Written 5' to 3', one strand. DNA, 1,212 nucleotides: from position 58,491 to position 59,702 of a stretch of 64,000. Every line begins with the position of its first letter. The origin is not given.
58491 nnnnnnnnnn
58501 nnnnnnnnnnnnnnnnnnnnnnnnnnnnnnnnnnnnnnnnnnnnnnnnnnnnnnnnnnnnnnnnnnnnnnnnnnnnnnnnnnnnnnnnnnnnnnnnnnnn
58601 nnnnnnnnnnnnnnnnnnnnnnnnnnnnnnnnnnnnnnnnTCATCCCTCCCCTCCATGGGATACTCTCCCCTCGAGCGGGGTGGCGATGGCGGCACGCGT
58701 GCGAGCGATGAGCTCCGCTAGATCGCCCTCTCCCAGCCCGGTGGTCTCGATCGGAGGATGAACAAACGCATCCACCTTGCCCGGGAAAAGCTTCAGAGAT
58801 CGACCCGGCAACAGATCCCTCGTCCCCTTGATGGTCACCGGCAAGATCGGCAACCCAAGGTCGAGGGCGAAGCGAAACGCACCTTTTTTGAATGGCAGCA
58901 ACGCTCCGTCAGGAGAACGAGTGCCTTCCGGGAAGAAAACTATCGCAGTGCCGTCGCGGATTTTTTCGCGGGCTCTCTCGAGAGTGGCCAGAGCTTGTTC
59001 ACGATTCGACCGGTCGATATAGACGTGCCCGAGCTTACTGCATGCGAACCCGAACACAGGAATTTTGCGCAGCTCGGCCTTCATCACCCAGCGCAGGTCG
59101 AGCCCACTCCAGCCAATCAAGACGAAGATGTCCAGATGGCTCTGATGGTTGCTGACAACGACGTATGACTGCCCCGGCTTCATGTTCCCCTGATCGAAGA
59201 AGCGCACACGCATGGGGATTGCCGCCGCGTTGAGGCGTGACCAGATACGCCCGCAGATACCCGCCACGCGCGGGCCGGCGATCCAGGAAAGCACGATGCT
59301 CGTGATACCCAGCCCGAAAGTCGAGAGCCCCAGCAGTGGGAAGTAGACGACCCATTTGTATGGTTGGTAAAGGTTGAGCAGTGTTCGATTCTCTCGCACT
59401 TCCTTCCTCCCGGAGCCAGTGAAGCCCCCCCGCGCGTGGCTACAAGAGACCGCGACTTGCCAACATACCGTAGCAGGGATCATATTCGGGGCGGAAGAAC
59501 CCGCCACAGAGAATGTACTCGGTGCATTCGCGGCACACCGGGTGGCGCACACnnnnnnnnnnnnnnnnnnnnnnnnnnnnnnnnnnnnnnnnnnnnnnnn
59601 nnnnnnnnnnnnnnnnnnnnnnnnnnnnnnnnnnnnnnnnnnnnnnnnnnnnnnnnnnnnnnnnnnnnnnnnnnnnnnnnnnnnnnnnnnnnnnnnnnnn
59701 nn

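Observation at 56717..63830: Separately terminated operon of three radical SAM proteins (two B12-binding) around a PlsC acyltransferase: candidate undescribed lipid-tail modification system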

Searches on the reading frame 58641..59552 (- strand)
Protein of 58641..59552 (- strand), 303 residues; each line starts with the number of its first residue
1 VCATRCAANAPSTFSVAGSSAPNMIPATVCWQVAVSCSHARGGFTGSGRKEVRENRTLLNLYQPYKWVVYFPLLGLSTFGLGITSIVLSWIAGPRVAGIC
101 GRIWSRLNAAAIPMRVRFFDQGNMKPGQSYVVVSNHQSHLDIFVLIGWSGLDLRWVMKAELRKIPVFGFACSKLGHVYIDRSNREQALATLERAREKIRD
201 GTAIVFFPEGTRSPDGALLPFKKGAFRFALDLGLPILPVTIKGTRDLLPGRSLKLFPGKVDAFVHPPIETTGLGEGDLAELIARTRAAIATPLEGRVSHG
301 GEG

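Call 3: search_protein_families(library=pfam, proteins=[window:58641-59552:-], max_evalue=0.01)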
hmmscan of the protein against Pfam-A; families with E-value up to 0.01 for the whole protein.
window:58641-59552:- (303 aa): 1 family
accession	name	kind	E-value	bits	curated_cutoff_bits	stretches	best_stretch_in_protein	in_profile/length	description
PF01553.26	Acyltransferase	-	3.4e-33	114.7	23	1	116-242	2-132/132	Acyltransferase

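Call 5: search_protein_families(library=ncbifam, proteins=[window:58641-59552:-], max_evalue=0.001)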
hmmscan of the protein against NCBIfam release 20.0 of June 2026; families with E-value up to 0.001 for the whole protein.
window:58641-59552:- (303 aa): 8 families
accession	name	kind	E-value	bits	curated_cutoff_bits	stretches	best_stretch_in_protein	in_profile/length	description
TIGR00530.1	AGP_acyltrn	subfamily_domain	5e-33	113.6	102.95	1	120-241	8-129/130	1-acylglycerol-3-phosphate O-acyltransferase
NF052553.1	LyOrLpactfOlsABRUA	equivalog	8.8e-19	67.7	300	1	95-226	34-161/263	lyso-ornithine lipid O-acyltransferase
NF011593.0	PRK15018.1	equivalog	1.5e-18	67.5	501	1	101-289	39-225/245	1-acylglycerol-3-phosphate O-acyltransferase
NF052552.1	LyOrLpactfOlsARHOCB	equivalog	6.9e-16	58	300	1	114-241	73-200/271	lyso-ornithine lipid O-acyltransferase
NF006386.0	PRK08633.1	equivalog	8e-14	50.3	1221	1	121-243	434-553/1147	acyl-[ACP]--phospholipid O-acyltransferase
NF058536.1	LPAAT_acyl_YihG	equivalog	3e-11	43.1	260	1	111-197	65-164/290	1-acylglycerol-3-phosphate O-acyltransferase, YihG family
NF010621.0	PRK14014.1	domain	1.7e-10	40.5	186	1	113-199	72-171/301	acetyltransferase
NF005291.0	PRK06814.1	equivalog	7.5e-05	20.8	1349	1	124-245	450-567/1140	acyl-[ACP]--phospholipid O-acyltransferase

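Call 45: find_homologous_proteins(query=window:58644-59399:-, max_evalue=1e-20)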
Query seq(252 aa) (252 aa): 5137 proteins with E <= 1e-20 among 8000 candidates; the best 120 are listed.
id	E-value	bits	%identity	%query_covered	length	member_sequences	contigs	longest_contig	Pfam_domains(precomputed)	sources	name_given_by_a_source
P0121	1.1e-166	571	100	100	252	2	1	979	PF01553.27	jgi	-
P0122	3.6e-107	375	68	96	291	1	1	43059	PF01553.27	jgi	jgi:1-acyl-sn-glycerol-3-phosphate acyltransferase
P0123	7.0e-87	309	59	92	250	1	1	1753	PF01553.27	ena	-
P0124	2.7e-86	307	56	93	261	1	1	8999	PF01553.27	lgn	-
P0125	9.9e-86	305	55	94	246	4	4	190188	PF01553.27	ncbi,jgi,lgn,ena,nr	ncbi:MAG: 1-acyl-sn-glycerol-3-phosphate acyltransferase [Syntrophales bacterium]|jgi:1-acyl-sn-glyc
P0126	4.0e-85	303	55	96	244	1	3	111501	PF01553.27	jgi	jgi:1-acyl-sn-glycerol-3-phosphate acyltransferase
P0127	4.6e-85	303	56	92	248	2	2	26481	PF01553.27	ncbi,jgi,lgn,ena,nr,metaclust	ncbi:MAG: acyl-phosphate glycerol 3-phosphate acyltransferase [Spirochaetes bacterium RBG_16_49_21]|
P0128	8.3e-84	299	54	95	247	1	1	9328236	PF01553.27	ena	-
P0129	1.1e-83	298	55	95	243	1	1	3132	PF01553.27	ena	-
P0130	1.9e-83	298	56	92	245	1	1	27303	PF01553.27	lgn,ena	-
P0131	3.3e-83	297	55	93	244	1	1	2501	PF01553.27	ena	-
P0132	3.4e-83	297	52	96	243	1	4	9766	PF01553.27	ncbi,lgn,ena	-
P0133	4.4e-83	297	55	92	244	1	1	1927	PF01553.27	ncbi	-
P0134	6.3e-83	296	55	94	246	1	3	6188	PF01553.27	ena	-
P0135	9.9e-83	295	56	93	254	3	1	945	PF01553.27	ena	-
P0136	2.0e-82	294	55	92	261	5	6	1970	PF01553.27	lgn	-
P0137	3.0e-82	294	54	97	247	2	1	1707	PF01553.27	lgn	-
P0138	4.4e-82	293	56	94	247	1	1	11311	PF01553.27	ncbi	-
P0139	4.5e-82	293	56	92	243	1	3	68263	PF01553.27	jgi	-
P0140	4.8e-82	293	53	95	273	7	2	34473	PF01553.27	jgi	jgi:1-acyl-sn-glycerol-3-phosphate acyltransferase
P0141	5.7e-82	293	54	95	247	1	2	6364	PF01553.27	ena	-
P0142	8.8e-82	292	54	92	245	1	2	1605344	PF01553.27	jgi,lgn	jgi:1-acyl-sn-glycerol-3-phosphate acyltransferase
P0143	1.5e-81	292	53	95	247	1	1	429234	PF01553.27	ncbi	-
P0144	1.5e-81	292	54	94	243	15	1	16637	PF01553.27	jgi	-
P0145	1.6e-81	291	57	92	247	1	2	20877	PF01553.27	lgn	-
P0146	1.6e-81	291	56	93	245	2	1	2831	PF01553.27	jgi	-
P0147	1.8e-81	291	51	96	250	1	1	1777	PF01553.27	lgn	-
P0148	2.1e-81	291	54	92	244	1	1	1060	PF01553.27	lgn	-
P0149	2.2e-81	291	55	96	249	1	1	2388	PF01553.27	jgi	jgi:1-acyl-sn-glycerol-3-phosphate acyltransferase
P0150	2.5e-81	291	54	95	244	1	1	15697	PF01553.27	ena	-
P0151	2.6e-81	291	54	95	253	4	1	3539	PF01553.27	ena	-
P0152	2.7e-81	291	55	92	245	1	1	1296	PF01553.27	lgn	-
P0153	2.9e-81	291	54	92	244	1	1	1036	PF01553.27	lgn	-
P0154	2.9e-81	291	54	94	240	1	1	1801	PF01553.27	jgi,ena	-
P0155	3.1e-81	290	55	93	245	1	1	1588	PF01553.27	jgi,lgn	jgi:1-acyl-sn-glycerol-3-phosphate acyltransferase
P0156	3.3e-81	290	57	92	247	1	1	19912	PF01553.27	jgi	-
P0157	4.5e-81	290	56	90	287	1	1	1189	PF01553.27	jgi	jgi:1-acyl-sn-glycerol-3-phosphate acyltransferase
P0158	5.2e-81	290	56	92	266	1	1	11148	PF01553.27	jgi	jgi:1-acyl-sn-glycerol-3-phosphate acyltransferase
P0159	5.6e-81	290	54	92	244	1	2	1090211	PF01553.27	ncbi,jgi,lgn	jgi:1-acyl-sn-glycerol-3-phosphate acyltransferase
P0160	6.2e-81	289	57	95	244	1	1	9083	PF01553.27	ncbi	ncbi:MAG: lysophospholipid acyltransferase family protein [Thermodesulfobacteriota bacterium]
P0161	7.5e-81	289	54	92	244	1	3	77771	PF01553.27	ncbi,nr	ncbi:MAG: lysophospholipid acyltransferase family protein [Smithellaceae bacterium]|nr:lysophospholi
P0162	7.7e-81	289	56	92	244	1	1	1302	PF01553.27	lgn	-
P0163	8.9e-81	289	54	92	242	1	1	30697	PF01553.27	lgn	-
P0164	9.1e-81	289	53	92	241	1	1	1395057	PF01553.27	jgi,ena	-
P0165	9.5e-81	289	53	95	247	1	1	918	PF01553.27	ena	-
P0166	9.5e-81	289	52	94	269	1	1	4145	PF01553.27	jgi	-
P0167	1.0e-80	289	55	95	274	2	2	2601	PF01553.27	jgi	-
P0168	1.0e-80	289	58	92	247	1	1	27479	PF01553.27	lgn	-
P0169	1.2e-80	289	50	95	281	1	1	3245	PF01553.27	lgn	-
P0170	1.2e-80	289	53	96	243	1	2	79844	PF01553.27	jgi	jgi:1-acyl-sn-glycerol-3-phosphate acyltransferase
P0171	1.3e-80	288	57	92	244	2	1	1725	PF01553.27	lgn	-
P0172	1.3e-80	288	55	94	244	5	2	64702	PF01553.27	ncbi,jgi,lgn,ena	jgi:1-acyl-sn-glycerol-3-phosphate acyltransferase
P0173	1.4e-80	288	55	92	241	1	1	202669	PF01553.27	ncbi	ncbi:MAG: lysophospholipid acyltransferase family protein [Desulfobacterales bacterium]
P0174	1.6e-80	288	53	95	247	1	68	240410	PF01553.27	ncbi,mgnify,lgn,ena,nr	ncbi:MAG: lysophospholipid acyltransferase family protein [Smithellaceae bacterium]|mgnify:CR=1 FL=1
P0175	1.6e-80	288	56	92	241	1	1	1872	PF01553.27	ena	-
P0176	2.2e-80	288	53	95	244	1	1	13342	PF01553.27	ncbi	-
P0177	2.4e-80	288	56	93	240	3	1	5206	PF01553.27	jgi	jgi:1-acyl-sn-glycerol-3-phosphate acyltransferase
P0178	2.4e-80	288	54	92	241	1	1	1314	PF01553.27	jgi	-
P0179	2.8e-80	287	54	94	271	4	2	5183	PF01553.27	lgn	-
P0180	2.9e-80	287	51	96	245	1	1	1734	PF01553.27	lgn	-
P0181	3.8e-80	287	54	94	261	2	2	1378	PF01553.27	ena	-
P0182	4.1e-80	287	54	96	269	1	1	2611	PF01553.27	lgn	-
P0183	4.2e-80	287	54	92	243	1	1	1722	PF01553.27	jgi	jgi:1-acyl-sn-glycerol-3-phosphate acyltransferase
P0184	4.2e-80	287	56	93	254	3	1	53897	PF01553.27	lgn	-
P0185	4.3e-80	287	53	96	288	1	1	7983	PF01553.27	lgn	-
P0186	4.4e-80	287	54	92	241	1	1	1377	PF01553.27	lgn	-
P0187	4.6e-80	287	53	91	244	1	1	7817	PF01553.27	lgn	-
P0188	4.7e-80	287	53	96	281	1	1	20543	PF01553.27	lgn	-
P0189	4.8e-80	287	52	96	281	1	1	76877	PF01553.27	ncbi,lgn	-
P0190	5.3e-80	286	54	94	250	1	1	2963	PF01553.27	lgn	-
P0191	5.6e-80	286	54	94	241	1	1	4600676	PF01553.27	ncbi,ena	-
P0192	6.9e-80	286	51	93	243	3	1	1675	PF01553.27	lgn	-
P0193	7.7e-80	286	53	96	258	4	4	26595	PF01553.27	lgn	-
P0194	7.9e-80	286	53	95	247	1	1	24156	PF01553.27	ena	-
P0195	8.6e-80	286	54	92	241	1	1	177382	PF01553.27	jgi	-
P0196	8.6e-80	286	54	95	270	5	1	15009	PF01553.27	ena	-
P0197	9.3e-80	286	53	95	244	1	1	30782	PF01553.27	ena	-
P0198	9.6e-80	286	53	92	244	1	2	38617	PF01553.27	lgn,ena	-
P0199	1.0e-79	285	53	92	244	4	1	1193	PF01553.27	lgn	-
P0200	1.0e-79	285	55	95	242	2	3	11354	PF01553.27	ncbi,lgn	-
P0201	1.1e-79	285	53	92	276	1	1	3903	PF01553.27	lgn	-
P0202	1.1e-79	285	55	96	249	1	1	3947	PF01553.27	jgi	jgi:1-acyl-sn-glycerol-3-phosphate acyltransferase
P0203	1.2e-79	285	53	94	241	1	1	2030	PF01553.27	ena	-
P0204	1.2e-79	285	53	95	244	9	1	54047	PF01553.27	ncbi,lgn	ncbi:MAG: lysophospholipid acyltransferase family protein [Spirochaetota bacterium]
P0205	1.2e-79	285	53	93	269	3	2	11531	PF01553.27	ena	-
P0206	1.2e-79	285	53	96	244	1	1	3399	PF01553.27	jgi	jgi:1-acyl-sn-glycerol-3-phosphate acyltransferase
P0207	1.2e-79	285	53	95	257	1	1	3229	PF01553.27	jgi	-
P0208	1.2e-79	285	54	94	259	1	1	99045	PF01553.27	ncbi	ncbi:MAG: 1-acylglycerol-3-phosphate O-acyltransferase [bacterium]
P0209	1.3e-79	285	56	93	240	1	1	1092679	PF01553.27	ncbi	-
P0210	1.3e-79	285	55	92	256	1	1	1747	PF01553.27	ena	-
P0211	1.3e-79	285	55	92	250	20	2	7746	PF01553.27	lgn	-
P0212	1.4e-79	285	51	96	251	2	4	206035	PF01553.27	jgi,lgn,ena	-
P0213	1.5e-79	285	52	95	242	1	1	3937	PF01553.27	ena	-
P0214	1.6e-79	285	53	95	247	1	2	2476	PF01553.27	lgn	-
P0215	1.6e-79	285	54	92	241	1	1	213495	PF01553.27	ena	-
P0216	1.6e-79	285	52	94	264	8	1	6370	PF01553.27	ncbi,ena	-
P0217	1.8e-79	285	55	92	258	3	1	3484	PF01553.27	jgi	jgi:1-acyl-sn-glycerol-3-phosphate acyltransferase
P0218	2.0e-79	285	56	92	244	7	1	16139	PF01553.27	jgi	jgi:1-acyl-sn-glycerol-3-phosphate acyltransferase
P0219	2.0e-79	284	53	95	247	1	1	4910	PF01553.27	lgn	-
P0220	2.2e-79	284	53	93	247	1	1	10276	PF01553.27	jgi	jgi:1-acyl-sn-glycerol-3-phosphate acyltransferase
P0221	2.3e-79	284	55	91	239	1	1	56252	PF01553.27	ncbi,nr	ncbi:MAG: 1-acyl-sn-glycerol-3-phosphate acyltransferase [Desulfatibacillum sp.]|nr:1-acyl-sn-glycer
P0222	2.4e-79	284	53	92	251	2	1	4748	PF01553.27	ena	-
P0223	2.4e-79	284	52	97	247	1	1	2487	PF01553.27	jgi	jgi:1-acyl-sn-glycerol-3-phosphate acyltransferase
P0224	2.7e-79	284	52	94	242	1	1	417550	PF01553.27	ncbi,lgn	-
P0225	2.8e-79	284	52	97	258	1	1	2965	PF01553.27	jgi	jgi:1-acyl-sn-glycerol-3-phosphate acyltransferase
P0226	3.1e-79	284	51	96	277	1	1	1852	PF01553.27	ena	-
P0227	3.1e-79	284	53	92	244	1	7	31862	PF01553.27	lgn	-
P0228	3.3e-79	284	51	98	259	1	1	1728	PF01553.27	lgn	-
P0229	3.3e-79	284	50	96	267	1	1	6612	PF01553.27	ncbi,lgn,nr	ncbi:MAG TPA: lysophospholipid acyltransferase family protein [Spirochaetota bacterium]|nr:lysophosp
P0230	3.7e-79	284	50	97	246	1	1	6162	PF01553.27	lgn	-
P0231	4.0e-79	284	51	95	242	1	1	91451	PF01553.27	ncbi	ncbi:MAG: 1-acyl-sn-glycerol-3-phosphate acyltransferase [Deltaproteobacteria bacterium]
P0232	4.1e-79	283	51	95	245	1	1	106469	PF01553.27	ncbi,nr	ncbi:MAG: acyl-phosphate glycerol 3-phosphate acyltransferase [Spirochaetes bacterium RBG_13_51_14]|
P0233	4.3e-79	283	55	92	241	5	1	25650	PF01553.27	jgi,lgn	jgi:1-acyl-sn-glycerol-3-phosphate acyltransferase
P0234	4.7e-79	283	52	94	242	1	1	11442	PF01553.27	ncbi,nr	ncbi:MAG: 1-acyl-sn-glycerol-3-phosphate acyltransferase [Spirochaetes bacterium]|nr:1-acyl-sn-glyce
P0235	4.7e-79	283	52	93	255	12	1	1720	PF01553.27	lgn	-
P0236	4.8e-79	283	56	92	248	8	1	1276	PF01553.27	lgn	-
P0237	5.0e-79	283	50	96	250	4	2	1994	PF01553.27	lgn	-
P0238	5.5e-79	283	53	95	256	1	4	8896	PF01553.27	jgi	jgi:1-acyl-sn-glycerol-3-phosphate acyltransferase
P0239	6.1e-79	283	53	96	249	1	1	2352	PF01553.27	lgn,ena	-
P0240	6.3e-79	283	52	97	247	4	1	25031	PF01553.27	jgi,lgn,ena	-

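Call 46: find_encoding_contigs(protein=P0128, flank=8000, max_places=1)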
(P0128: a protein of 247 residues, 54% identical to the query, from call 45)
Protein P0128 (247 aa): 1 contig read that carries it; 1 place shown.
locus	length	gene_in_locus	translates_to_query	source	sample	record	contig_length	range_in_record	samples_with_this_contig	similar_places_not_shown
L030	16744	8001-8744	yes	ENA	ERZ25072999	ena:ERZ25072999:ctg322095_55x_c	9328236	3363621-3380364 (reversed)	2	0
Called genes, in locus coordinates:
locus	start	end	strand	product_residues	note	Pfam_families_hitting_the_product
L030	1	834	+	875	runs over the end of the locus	PF03176:MMPL, PF12349:Sterol-sensing (weak), PF03176:MMPL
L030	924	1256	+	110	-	-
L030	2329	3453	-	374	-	PF05572:Peptidase_M43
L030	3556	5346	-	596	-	PF05960:DUF885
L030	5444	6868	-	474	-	-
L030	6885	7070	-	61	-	-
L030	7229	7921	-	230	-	-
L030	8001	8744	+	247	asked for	PF01553:Acyltransferase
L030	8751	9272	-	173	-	PF00106:adh_short, PF13561:adh_short_C2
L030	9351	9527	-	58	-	PF00106:adh_short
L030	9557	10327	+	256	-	PF03372:Exo_endo_phos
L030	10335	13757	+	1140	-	PF04257:RecC_N, PF27451:RecC_4th, PF17946:RecC_C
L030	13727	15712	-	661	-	PF00694:Aconitase_C, PF00330:Aconitase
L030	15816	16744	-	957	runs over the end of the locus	PF07695:7TMR-DISM_7TM, PF00989:PAS, PF13188:PAS_8 (weak), PF08448:PAS_4, PF13426:PAS_9, PF00512:HisKA (weak), PF02518:HATPase_c, PF00072:Response_reg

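Call 47: find_encoding_contigs(protein=P0125, flank=8000, max_places=2)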
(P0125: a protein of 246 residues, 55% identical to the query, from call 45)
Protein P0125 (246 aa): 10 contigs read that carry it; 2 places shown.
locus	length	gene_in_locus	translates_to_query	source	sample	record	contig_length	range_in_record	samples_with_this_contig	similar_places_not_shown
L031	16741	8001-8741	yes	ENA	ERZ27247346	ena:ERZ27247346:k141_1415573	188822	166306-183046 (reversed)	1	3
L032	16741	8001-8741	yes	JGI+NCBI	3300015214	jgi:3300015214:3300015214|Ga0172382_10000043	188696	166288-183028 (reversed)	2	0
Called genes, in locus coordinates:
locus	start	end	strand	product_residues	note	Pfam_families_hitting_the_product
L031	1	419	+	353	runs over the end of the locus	PF02463:SMC_N (faint), PF00005:ABC_tran, PF03459:TOBE (faint), PF13304:AAA_21 (faint), PF17850:CysA_C_terminal, PF12857:TOBE_3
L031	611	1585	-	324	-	PF00459:Inositol_P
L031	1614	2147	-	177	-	-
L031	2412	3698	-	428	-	PF00202:Aminotran_3, PF00155:Aminotran_1_2 (faint)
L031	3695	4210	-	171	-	PF22451:NirdL-like_HTH, PF13412:HTH_24 (weak), PF17805:AsnC_trans_reg2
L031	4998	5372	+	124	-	PF00137:ATP-synt_C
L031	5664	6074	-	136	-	PF00472:RF-1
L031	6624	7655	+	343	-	PF12706:Lactamase_B_2 (faint)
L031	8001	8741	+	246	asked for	PF01553:Acyltransferase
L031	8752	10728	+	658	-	PF00005:ABC_tran, PF02463:SMC_N (faint), PF13555:AAA_29 (faint), PF13304:AAA_21 (faint), PF13401:AAA_22 (faint), PF12848:ABC_tran_Xtn, PF00005:ABC_tran, PF16326:ABC_tran_CTD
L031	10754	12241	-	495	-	PF13522:GATase_6, PF13537:GATase_7, PF12481:DUF3700 (weak), PF00733:Asn_synthase, PF24167:DUF7411 (faint), PF00733:Asn_synthase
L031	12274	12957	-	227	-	PF02607:B12-binding_2, PF02310:B12-binding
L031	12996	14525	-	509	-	PF06253:MTTB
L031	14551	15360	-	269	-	PF00809:Pterin_bind, PF03599:CdhD (weak)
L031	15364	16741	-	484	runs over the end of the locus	PF06253:MTTB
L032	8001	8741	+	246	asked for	PF01553:Acyltransferase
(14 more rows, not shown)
